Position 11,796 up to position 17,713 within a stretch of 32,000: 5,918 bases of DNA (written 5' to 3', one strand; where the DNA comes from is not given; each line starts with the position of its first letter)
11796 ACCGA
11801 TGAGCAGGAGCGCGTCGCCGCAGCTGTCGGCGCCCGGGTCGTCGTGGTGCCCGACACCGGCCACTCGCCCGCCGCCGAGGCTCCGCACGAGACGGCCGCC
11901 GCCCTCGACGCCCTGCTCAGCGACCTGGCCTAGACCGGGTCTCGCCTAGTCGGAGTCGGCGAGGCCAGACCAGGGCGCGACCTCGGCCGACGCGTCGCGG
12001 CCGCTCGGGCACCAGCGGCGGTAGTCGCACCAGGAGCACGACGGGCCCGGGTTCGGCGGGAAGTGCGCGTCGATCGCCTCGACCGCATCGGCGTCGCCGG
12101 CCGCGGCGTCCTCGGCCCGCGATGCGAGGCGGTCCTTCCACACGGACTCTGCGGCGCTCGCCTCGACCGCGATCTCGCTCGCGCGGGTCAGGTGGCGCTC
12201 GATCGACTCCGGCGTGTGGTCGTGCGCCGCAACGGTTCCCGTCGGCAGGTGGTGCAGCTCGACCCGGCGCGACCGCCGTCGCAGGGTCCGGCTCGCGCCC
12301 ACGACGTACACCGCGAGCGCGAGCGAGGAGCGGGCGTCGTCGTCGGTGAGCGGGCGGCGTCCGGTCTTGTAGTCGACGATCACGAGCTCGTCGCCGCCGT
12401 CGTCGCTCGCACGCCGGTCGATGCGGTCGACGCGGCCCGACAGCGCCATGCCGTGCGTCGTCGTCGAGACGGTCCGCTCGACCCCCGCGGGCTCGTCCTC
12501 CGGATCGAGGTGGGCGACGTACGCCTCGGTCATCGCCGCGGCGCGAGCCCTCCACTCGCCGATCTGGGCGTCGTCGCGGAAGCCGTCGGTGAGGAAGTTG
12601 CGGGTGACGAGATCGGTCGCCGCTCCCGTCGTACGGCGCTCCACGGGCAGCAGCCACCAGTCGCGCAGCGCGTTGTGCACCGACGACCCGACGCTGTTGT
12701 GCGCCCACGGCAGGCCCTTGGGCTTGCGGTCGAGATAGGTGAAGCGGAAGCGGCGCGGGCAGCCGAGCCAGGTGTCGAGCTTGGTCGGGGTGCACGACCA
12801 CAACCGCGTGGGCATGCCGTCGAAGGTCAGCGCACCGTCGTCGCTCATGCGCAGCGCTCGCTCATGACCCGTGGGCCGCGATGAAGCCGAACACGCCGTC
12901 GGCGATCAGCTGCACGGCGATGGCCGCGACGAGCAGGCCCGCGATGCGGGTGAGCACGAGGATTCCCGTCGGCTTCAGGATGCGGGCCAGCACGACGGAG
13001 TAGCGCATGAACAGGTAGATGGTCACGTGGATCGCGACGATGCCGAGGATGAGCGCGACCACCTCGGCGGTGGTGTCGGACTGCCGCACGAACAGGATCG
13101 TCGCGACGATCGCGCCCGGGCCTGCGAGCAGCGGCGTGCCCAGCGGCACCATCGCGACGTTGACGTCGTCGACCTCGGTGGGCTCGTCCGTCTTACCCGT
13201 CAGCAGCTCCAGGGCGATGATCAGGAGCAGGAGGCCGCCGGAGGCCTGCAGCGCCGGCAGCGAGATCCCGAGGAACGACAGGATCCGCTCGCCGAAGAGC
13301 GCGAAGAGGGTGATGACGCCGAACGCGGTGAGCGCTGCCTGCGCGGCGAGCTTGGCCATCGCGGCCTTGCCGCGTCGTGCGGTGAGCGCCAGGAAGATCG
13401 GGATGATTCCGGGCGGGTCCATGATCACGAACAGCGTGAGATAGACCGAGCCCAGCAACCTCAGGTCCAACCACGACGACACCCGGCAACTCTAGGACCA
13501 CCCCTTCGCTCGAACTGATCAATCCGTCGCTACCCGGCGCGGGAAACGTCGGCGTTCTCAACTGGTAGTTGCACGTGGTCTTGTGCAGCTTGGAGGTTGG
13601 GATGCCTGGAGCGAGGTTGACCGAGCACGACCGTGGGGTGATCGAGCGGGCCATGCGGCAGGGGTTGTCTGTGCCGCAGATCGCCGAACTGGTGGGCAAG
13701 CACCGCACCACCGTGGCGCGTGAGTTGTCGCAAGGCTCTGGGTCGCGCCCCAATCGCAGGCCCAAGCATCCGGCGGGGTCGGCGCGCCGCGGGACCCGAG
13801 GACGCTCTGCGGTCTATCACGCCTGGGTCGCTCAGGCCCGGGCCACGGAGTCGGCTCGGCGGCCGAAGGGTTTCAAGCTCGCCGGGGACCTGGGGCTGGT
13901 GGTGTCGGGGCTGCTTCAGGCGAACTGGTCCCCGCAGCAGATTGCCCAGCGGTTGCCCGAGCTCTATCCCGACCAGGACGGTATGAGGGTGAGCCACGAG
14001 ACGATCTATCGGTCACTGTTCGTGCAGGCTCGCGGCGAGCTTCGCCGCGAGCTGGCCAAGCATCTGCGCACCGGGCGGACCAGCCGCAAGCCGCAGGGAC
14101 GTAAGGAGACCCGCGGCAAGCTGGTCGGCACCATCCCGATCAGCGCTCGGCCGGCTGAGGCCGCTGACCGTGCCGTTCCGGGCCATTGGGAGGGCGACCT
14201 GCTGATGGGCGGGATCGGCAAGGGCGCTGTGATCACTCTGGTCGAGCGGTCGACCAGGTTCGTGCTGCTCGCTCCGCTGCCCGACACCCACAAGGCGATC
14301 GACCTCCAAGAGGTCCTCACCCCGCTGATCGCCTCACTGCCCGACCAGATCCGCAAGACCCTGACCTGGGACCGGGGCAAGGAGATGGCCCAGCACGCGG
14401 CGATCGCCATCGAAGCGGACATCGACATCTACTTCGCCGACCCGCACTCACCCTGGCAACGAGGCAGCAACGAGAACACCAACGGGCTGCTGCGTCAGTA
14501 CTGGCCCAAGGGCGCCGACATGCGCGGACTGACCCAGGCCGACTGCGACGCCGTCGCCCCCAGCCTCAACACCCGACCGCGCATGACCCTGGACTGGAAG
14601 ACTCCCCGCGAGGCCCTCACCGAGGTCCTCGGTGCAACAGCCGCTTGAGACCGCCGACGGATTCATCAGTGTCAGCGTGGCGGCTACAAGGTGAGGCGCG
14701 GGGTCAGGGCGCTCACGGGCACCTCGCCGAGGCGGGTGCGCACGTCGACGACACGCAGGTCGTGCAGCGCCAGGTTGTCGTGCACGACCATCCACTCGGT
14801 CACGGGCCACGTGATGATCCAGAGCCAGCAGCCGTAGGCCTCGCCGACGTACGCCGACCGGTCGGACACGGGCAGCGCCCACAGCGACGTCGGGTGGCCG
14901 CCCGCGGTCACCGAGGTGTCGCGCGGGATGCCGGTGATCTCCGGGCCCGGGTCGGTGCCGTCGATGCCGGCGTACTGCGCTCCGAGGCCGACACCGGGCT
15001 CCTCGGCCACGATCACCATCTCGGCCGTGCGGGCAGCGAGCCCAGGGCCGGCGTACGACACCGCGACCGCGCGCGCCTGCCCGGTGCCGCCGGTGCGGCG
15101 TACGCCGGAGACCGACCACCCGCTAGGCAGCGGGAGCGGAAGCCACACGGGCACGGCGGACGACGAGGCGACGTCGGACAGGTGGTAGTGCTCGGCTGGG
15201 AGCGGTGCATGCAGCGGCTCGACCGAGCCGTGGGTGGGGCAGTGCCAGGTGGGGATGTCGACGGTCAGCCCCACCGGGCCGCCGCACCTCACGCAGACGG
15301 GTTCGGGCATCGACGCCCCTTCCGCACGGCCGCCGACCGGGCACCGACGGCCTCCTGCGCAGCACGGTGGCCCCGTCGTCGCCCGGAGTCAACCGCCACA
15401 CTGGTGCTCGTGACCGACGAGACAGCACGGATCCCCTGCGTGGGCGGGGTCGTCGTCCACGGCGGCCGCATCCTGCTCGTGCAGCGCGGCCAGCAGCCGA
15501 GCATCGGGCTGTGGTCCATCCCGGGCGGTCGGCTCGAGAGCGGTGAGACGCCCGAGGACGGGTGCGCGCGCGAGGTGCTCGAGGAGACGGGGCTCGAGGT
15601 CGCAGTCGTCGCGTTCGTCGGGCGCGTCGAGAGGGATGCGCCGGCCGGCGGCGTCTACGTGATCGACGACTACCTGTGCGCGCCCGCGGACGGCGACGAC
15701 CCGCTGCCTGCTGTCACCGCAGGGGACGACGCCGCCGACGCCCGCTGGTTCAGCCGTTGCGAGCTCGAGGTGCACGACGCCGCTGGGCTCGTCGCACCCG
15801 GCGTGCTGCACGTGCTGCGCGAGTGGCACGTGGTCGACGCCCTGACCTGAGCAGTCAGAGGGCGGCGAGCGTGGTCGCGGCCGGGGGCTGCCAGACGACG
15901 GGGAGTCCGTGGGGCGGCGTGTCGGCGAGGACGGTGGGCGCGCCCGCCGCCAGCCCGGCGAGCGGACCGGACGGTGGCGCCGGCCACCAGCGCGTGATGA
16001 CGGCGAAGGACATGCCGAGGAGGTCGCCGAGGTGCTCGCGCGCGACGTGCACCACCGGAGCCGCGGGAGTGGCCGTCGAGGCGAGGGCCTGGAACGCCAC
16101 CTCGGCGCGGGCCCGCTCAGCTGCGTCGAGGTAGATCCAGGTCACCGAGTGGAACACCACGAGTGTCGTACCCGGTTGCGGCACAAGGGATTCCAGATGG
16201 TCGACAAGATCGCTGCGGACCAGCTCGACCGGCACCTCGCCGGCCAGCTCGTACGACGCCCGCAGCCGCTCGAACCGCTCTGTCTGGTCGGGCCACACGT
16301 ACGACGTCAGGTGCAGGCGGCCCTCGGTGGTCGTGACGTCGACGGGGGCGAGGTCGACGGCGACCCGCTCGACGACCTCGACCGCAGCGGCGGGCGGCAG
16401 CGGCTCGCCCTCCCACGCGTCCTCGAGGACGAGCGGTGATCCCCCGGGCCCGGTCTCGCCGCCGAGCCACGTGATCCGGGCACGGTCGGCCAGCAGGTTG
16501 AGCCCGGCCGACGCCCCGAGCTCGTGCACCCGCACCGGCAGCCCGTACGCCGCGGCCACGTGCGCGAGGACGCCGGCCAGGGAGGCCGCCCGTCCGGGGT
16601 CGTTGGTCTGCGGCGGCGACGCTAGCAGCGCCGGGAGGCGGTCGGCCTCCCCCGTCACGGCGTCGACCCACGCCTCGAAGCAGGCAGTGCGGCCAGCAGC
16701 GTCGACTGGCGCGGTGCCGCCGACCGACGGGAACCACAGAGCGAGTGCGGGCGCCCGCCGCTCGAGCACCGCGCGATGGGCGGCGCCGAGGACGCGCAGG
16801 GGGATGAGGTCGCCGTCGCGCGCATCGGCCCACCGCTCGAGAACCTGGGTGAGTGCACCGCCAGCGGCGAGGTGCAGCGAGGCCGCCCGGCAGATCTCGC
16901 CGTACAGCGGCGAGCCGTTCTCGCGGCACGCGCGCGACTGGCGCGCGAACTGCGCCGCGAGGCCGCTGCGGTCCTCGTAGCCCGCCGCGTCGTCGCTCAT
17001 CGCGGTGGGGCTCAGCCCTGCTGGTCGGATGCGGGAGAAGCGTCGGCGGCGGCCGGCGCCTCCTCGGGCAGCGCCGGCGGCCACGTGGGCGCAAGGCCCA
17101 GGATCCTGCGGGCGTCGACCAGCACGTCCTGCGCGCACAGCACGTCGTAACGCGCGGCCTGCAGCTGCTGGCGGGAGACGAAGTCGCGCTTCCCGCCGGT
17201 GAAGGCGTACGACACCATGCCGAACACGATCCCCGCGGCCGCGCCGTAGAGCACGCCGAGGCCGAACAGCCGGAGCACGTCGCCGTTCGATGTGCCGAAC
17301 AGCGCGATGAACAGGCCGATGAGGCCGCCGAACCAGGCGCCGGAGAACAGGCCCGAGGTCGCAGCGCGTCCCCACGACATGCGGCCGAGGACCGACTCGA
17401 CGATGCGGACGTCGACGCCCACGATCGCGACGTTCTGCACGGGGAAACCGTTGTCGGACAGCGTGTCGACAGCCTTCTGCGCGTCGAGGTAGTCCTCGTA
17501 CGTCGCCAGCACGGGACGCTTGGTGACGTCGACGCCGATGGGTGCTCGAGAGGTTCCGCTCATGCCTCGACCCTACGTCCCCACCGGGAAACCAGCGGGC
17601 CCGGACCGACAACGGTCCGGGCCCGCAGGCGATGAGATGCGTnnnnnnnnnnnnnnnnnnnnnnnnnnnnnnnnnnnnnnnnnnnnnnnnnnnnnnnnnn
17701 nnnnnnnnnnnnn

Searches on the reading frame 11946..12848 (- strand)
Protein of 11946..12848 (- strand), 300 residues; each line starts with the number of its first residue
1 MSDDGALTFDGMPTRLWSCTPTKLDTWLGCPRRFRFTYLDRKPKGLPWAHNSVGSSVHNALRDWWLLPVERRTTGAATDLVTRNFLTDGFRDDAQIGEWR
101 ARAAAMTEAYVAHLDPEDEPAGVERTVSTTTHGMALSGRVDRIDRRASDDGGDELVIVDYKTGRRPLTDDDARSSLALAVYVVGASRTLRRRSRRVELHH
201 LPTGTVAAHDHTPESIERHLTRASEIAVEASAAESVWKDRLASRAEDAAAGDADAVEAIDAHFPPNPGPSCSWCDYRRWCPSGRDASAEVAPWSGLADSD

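Call 8: search_protein_families(library=pfam, proteins=[window:11946-12848:-], max_evalue=0.001)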
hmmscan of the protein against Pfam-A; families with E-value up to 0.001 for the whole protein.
window:11946-12848:- (300 aa): 1 family
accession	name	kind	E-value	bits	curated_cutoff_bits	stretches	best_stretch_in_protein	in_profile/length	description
PF12705.13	PDDEXK_1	-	4.4e-34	119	22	1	20-281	3-247/247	PD-(D/E)XK nuclease superfamily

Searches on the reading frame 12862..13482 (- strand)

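Call 8: search_protein_families(library=pfam, proteins=[window:12862-13482:-], max_evalue=0.001)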
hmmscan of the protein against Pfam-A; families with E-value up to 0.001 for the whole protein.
window:12862-13482:- (206 aa): 1 family
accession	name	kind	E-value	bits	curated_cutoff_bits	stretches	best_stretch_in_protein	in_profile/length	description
PF01914.23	MarC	-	9.5e-46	156.2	23.9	1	10-199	4-201/203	MarC family integral membrane protein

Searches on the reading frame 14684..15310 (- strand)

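Call 8: search_protein_families(library=pfam, proteins=[window:14684-15310:-], max_evalue=0.001)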
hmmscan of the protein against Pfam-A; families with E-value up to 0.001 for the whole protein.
window:14684-15310:- (208 aa): 1 family
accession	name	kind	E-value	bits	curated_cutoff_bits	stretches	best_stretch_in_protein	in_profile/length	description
PF20544.3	DUF6758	-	1.1e-57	195.1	27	1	3-206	4-208/208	Family of unknown function (DUF6758)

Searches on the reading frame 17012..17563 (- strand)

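Call 7: search_protein_families(library=pfam, proteins=[window:17012-17563:-], max_evalue=0.001)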
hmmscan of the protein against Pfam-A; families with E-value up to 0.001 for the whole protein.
window:17012-17563:- (183 aa): 1 family
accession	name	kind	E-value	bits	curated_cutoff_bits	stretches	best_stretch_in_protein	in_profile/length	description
PF11181.13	YflT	-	4.3e-22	78.9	26.2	1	18-96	2-89/99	Heat induced stress protein YflT domain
